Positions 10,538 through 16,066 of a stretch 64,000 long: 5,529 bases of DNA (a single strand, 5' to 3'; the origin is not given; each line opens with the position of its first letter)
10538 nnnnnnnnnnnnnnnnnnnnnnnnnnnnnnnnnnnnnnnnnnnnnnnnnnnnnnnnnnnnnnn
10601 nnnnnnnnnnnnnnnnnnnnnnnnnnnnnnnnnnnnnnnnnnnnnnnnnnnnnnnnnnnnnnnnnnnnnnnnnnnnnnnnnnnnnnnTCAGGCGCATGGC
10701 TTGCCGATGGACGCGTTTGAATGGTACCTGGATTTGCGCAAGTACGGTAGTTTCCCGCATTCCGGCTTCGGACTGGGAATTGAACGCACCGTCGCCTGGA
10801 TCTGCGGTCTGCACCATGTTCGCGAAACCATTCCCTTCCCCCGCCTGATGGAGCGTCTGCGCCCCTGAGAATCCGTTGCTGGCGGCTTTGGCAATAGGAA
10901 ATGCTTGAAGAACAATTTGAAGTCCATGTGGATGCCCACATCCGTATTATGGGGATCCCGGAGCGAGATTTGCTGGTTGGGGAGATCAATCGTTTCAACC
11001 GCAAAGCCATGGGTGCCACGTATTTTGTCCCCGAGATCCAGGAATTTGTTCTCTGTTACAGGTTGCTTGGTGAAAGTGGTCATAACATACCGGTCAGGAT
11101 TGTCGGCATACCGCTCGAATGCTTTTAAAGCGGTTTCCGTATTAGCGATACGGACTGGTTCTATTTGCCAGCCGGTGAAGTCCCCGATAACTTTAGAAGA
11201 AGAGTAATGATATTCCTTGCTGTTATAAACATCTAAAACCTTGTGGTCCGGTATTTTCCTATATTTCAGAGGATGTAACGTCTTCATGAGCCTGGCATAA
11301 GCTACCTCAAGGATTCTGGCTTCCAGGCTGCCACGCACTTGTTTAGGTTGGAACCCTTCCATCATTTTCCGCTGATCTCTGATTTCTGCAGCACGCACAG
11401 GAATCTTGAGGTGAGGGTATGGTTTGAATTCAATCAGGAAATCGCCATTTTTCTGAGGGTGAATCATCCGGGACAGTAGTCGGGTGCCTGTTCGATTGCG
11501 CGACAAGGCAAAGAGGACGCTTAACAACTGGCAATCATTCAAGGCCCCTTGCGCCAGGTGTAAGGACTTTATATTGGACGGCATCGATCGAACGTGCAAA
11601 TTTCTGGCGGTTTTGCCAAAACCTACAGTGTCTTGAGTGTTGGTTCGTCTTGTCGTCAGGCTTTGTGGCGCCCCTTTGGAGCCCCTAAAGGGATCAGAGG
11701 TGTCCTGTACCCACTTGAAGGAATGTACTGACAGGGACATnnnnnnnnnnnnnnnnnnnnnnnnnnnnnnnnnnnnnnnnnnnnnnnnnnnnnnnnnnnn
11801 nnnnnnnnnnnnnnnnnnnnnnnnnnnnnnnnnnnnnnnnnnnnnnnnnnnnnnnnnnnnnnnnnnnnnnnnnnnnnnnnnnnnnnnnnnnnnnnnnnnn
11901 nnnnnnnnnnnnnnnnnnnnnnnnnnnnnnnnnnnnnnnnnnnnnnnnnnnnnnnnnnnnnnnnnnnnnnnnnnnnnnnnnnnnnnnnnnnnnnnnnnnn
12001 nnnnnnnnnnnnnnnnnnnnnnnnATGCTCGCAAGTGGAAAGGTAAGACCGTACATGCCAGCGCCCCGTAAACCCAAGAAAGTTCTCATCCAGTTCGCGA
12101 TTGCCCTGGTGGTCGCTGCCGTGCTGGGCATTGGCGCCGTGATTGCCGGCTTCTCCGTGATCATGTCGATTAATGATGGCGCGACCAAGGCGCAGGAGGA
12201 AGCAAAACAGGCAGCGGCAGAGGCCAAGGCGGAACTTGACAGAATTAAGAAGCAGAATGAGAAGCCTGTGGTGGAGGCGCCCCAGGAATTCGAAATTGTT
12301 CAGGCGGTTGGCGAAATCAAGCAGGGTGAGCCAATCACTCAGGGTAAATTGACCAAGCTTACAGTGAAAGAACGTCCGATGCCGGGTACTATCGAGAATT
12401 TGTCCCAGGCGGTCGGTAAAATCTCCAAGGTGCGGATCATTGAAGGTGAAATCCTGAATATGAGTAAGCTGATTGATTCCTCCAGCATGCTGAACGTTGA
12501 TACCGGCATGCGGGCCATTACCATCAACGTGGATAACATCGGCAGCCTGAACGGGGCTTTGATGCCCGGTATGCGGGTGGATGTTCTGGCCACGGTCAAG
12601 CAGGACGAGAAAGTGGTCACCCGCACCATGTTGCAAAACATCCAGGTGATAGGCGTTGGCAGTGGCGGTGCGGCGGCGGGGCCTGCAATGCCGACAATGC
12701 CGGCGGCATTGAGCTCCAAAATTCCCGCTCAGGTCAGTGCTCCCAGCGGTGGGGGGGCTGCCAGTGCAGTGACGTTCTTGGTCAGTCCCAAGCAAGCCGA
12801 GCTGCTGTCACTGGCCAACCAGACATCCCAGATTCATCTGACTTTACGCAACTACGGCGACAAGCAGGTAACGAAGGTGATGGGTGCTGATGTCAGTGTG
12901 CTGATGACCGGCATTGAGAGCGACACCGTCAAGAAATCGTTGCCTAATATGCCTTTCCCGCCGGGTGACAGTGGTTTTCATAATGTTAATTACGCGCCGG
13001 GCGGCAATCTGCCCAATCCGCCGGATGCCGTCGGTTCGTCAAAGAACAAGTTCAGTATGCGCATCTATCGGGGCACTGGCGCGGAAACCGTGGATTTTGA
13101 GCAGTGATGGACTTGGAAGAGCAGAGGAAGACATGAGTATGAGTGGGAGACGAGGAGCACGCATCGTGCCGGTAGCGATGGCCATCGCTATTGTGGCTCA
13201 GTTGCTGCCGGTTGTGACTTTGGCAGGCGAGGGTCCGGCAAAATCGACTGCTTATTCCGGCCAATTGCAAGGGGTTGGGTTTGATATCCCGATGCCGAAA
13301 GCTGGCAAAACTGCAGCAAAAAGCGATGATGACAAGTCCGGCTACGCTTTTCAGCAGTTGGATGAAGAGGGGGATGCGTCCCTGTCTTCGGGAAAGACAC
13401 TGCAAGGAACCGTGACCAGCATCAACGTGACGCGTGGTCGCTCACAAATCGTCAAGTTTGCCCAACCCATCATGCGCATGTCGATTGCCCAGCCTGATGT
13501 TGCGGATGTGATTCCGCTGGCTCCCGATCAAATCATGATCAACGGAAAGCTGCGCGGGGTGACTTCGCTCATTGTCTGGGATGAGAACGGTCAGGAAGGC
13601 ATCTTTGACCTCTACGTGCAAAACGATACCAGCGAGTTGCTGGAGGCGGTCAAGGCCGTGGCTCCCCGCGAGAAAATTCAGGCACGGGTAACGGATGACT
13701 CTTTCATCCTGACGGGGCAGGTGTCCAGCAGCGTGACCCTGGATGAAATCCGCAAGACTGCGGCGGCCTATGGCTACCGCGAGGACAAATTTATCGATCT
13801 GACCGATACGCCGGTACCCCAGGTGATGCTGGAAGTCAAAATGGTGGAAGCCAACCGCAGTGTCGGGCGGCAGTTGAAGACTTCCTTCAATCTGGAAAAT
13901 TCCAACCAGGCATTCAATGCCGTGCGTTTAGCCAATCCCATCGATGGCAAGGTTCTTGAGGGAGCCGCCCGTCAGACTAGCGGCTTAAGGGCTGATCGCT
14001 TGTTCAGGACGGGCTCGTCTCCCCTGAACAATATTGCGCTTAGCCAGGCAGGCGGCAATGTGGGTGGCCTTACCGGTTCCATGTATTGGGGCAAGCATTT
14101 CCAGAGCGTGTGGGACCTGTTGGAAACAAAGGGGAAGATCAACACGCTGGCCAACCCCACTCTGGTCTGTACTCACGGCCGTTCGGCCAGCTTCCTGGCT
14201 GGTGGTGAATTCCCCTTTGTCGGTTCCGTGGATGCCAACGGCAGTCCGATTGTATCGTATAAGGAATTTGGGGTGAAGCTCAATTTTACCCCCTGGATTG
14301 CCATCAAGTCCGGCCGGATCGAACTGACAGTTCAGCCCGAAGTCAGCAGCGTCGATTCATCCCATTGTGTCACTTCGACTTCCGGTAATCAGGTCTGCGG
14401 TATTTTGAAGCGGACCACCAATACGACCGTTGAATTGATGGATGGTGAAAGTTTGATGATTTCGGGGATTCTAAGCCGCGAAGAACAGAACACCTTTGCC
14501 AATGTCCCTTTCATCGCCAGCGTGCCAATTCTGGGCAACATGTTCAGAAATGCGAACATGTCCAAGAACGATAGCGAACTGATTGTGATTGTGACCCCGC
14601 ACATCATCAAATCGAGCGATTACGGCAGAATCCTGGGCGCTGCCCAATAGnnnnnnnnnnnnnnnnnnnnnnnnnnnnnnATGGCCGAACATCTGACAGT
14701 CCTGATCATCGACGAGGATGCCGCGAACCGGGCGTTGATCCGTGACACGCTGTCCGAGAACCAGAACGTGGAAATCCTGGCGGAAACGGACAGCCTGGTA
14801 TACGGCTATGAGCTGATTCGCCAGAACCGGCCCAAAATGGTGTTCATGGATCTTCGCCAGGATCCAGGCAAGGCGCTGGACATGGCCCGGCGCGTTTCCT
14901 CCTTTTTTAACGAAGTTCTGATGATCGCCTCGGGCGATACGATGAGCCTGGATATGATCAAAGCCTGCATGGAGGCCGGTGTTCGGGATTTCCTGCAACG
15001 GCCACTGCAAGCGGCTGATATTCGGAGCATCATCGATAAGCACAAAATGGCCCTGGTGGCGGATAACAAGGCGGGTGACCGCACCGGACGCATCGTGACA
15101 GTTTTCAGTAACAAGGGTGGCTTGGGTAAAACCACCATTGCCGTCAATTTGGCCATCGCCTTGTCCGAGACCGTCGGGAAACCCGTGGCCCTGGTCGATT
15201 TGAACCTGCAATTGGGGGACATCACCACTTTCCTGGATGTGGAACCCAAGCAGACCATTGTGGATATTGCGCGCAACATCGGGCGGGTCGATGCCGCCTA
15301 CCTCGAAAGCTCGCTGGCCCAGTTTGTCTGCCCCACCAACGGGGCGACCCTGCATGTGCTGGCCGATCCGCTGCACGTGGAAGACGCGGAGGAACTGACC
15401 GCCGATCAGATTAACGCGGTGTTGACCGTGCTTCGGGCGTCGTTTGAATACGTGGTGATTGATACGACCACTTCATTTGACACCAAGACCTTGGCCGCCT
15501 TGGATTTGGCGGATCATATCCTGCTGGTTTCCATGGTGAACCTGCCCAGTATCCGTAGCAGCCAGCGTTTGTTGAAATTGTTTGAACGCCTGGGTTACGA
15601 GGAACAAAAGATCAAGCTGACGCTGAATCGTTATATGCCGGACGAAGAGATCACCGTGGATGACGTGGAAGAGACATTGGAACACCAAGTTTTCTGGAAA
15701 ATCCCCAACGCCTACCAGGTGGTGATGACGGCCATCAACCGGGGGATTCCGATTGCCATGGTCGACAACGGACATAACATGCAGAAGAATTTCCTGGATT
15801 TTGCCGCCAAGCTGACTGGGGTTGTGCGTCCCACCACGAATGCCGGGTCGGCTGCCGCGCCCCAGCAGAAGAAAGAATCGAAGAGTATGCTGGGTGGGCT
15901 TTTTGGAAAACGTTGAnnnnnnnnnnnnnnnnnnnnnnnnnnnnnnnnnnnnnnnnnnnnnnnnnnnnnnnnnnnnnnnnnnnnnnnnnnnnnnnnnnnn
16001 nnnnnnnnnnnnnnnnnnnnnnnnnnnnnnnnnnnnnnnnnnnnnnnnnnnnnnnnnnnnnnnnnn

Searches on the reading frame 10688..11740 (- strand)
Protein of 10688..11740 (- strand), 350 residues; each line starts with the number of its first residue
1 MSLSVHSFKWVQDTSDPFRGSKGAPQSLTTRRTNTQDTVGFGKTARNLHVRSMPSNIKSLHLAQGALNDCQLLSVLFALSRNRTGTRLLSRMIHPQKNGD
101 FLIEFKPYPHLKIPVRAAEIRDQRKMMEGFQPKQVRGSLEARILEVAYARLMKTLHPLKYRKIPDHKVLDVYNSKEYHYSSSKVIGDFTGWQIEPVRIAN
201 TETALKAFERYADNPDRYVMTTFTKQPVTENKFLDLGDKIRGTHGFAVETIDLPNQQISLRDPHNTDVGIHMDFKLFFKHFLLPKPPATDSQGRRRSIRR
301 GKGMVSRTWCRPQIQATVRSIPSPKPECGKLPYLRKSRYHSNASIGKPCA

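Call 17: search_protein_families(library=pfam, proteins=[window:10688-11740:-], max_evalue=0.001)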
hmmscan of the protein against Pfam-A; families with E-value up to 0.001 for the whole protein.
window:10688-11740:- (350 aa): 0 families

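Call 42: search_protein_families(library=pfam, proteins=[window:10688-11740:-], max_evalue=0.1)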
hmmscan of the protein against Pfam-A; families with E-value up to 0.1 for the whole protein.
window:10688-11740:- (350 aa): 1 family
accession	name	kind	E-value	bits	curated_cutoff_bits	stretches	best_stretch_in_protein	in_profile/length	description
PF00648.27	Peptidase_C2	-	0.0071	15.9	23.8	1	54-161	42-151/297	Calpain family cysteine protease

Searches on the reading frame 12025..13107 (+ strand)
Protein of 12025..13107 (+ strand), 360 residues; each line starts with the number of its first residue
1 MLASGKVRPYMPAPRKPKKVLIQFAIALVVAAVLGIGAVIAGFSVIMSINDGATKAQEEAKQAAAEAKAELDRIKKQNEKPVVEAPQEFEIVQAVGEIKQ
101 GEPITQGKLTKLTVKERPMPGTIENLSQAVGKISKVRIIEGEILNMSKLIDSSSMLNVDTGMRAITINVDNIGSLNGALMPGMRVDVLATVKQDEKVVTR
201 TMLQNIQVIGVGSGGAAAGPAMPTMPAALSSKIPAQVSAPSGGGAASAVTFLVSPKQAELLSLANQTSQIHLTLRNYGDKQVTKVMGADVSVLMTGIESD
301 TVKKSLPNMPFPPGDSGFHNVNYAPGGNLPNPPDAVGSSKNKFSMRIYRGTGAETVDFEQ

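Call 17: search_protein_families(library=pfam, proteins=[window:12025-13107:+], max_evalue=0.001)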
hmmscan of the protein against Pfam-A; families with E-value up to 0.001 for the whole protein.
window:12025-13107:+ (360 aa): 2 families
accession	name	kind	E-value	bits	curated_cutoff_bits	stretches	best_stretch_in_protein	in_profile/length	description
PF16976.10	RcpC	-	4.3e-20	72.2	28.8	1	158-275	7-114/114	Flp pilus assembly protein RcpC/CpaB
PF08666.17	SAF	-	0.00022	22.1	21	1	92-149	4-62/63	SAF domain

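Call 91: find_homologous_proteins(query=window:12025-13104:+, max_evalue=1e-20)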
Query window:12025-13104:+ (360 aa): 53 proteins with E <= 1e-20 among 8000 candidates.
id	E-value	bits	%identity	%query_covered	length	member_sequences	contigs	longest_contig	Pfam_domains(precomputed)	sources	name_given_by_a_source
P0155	1.1e-216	737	100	97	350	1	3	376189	PF16976.11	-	-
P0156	1.7e-184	631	86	97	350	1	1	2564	PF16976.11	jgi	jgi:Flp pilus assembly protein CpaB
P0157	1.0e-180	619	84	97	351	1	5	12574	PF16976.11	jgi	jgi:Flp pilus assembly protein CpaB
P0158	5.2e-125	435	62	97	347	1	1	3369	PF16976.11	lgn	-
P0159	2.0e-98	348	50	97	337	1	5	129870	PF16976.11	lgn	-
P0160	6.5e-97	343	50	97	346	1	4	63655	PF08666.18,PF16976.11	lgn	-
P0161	6.8e-96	340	49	97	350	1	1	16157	PF08666.18,PF16976.11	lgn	-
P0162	7.9e-95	336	49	97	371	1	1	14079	PF08666.18,PF16976.11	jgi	jgi:pilus assembly protein CpaB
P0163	4.5e-93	331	48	97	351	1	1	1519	PF08666.18,PF16976.11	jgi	jgi:pilus assembly protein CpaB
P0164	2.9e-92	328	53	97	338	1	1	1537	PF08666.18,PF16976.11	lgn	-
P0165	8.9e-92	326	48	97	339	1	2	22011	PF08666.18,PF16976.11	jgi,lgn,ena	jgi:Flp pilus assembly protein CpaB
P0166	1.3e-91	326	49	97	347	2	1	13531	PF08666.18,PF16976.11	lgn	-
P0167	3.2e-91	324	48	97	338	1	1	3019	PF08666.18,PF16976.11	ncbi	-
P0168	2.7e-90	321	50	97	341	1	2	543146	PF08666.18,PF16976.11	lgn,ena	-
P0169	2.5e-89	318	50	97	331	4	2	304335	PF08666.18,PF16976.11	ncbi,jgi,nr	ncbi:MAG: cpaB [Vampirovibrio sp.]|jgi:pilus assembly protein CpaB|nr:cpaB [Vampirovibrio sp.]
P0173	1.7e-88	315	46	97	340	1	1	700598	PF08666.18,PF16976.11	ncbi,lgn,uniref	ncbi:Flp pilus assembly protein CpaB [Vampirovibrio sp.]|uniref:Flp pilus assembly protein CpaB n=1 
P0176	6.9e-88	313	47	97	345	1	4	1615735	PF08666.18,PF16976.11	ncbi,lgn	-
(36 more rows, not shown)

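Call 92: find_encoding_contigs(protein=P0173, flank=10000, max_places=1)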
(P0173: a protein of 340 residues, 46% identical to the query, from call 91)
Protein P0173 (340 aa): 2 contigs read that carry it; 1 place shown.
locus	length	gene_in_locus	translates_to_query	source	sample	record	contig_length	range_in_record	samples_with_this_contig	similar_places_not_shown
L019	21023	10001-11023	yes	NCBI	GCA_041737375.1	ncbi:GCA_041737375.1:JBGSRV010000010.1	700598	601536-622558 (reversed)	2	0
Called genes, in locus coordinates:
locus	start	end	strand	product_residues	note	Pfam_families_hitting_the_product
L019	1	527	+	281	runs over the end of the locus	PF04951:Peptidase_M55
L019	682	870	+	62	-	-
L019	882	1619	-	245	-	PF01209:Ubie_methyltran, PF01135:PCMT (weak), PF13489:Methyltransf_23, PF13847:Methyltransf_31, PF08241:Methyltransf_11, PF08242:Methyltransf_12, PF13649:Methyltransf_25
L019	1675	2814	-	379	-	PF00990:GGDEF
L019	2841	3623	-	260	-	PF13414:TPR_11 (weak), PF00515:TPR_1 (weak), PF07719:TPR_2 (weak), PF13181:TPR_8 (weak), PF13424:TPR_12 (weak), PF14559:TPR_19 (weak), PF13424:TPR_12, PF13414:TPR_11, +17 more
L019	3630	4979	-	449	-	PF00375:SDF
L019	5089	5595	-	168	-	PF09988:DUF2227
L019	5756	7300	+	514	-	PF00171:Aldedh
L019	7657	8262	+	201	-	-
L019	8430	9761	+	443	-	PF01336:tRNA_anti-codon, PF00152:tRNA-synt_2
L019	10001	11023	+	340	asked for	PF08666:SAF, PF16976:RcpC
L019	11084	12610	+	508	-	PF13629:T2SS-T3SS_pil_N, PF00263:Secretin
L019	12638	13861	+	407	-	PF00072:Response_reg, PF01656:CbiA, PF09140:MipZ (weak), PF10609:ParA, PF13614:AAA_31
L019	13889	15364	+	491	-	PF00437:T2SSE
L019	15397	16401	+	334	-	PF00482:T2SSF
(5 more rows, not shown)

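Call 93: find_encoding_contigs(protein=P0176, flank=10000, max_places=1)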
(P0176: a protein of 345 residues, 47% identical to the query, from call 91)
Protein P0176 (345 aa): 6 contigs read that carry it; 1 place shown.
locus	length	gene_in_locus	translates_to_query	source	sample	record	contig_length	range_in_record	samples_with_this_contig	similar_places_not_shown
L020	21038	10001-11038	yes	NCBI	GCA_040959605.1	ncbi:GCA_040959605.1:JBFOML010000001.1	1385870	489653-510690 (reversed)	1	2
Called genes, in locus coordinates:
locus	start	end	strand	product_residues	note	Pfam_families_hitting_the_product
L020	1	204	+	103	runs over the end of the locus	PF12732:YtxH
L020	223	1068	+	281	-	PF04951:Peptidase_M55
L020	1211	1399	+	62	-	-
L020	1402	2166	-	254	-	PF01209:Ubie_methyltran, PF01135:PCMT (weak), PF13489:Methyltransf_23, PF13847:Methyltransf_31, PF08241:Methyltransf_11, PF08242:Methyltransf_12, PF13649:Methyltransf_25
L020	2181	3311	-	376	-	PF00990:GGDEF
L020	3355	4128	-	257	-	PF00515:TPR_1, PF13424:TPR_12, PF14559:TPR_19, PF13424:TPR_12, PF00515:TPR_1, PF13414:TPR_11, PF13432:TPR_16, PF13431:TPR_17, +21 more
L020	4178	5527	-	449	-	PF00375:SDF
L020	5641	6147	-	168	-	PF09988:DUF2227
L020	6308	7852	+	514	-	PF00171:Aldedh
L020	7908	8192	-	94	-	-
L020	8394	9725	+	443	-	PF01336:tRNA_anti-codon, PF00152:tRNA-synt_2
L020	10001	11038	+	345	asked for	PF08666:SAF, PF16976:RcpC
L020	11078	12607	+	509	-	PF13629:T2SS-T3SS_pil_N, PF00263:Secretin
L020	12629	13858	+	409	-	PF00072:Response_reg, PF00142:Fer4_NifH (faint), PF01656:CbiA, PF09140:MipZ, PF10609:ParA, PF13614:AAA_31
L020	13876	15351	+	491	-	PF00437:T2SSE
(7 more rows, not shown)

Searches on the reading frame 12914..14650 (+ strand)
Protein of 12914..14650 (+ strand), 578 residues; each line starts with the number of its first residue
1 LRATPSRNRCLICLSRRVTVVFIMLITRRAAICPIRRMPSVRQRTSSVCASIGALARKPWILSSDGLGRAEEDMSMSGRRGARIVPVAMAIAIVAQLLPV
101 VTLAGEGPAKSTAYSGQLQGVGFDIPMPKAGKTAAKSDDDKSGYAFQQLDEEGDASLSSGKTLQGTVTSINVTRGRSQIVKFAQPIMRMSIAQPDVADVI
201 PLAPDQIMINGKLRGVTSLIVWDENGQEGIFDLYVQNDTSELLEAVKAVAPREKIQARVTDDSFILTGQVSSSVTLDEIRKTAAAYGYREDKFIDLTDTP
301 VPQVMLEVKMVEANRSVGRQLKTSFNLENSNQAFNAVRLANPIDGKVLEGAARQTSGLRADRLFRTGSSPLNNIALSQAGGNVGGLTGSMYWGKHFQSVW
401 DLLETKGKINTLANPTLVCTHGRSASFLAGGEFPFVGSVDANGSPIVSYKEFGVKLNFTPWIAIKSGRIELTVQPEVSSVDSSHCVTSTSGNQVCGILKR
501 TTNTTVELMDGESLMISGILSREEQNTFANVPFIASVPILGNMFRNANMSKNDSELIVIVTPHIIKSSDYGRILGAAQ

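Call 17: search_protein_families(library=pfam, proteins=[window:12914-14650:+], max_evalue=0.001)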
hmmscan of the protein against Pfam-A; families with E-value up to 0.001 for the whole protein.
window:12914-14650:+ (578 aa): 2 families
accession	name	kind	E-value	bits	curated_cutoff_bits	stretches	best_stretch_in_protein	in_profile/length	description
PF00263.26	Secretin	-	3.8e-39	134.4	27.5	1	403-566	2-169/169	Bacterial type II and III secretion system protein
PF13629.12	T2SS-T3SS_pil_N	-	4.8e-18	65.1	23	1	168-228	3-63/72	Pilus formation protein N terminal region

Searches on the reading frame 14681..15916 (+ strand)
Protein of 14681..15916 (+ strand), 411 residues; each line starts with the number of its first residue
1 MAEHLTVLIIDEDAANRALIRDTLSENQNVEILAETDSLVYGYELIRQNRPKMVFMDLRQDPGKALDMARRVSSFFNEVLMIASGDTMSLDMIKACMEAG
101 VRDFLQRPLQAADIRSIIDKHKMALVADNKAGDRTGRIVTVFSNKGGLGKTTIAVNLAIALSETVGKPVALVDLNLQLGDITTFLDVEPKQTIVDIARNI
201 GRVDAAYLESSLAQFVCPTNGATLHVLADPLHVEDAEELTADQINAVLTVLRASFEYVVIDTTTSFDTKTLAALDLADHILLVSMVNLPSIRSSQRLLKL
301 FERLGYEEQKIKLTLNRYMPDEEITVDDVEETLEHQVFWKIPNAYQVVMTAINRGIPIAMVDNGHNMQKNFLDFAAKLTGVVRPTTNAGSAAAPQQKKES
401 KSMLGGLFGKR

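Call 17: search_protein_families(library=pfam, proteins=[window:14681-15916:+], max_evalue=0.001)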
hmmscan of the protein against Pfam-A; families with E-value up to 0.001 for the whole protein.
window:14681-15916:+ (411 aa): 7 families
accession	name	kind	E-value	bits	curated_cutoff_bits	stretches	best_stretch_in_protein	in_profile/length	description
PF13614.12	AAA_31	-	1.6e-15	57.9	27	1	137-305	2-168/177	AAA domain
PF01656.29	CbiA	-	2.6e-12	47.2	25.4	1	139-346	1-114/125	CobQ/CobB/MinD/ParA nucleotide binding domain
PF00072.30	Response_reg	-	9.7e-11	42.3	30.2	1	7-118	1-110/111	Response regulator receiver domain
PF10609.15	ParA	-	3.6e-09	36.8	27.1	1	137-194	4-60/246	NUBPL iron-transfer P-loop NTPase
PF09140.17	MipZ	-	1.9e-08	34.4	20.7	1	139-280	3-125/262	ATPase MipZ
PF00142.24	Fer4_NifH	-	7.9e-05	22.7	25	0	143-206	6-68/271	4Fe-4S iron sulfur cluster binding proteins, NifH/frxC family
PF06564.18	CBP_BcsQ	-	0.00015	21.8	21.3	0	139-175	4-39/234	Cellulose biosynthesis protein BcsQ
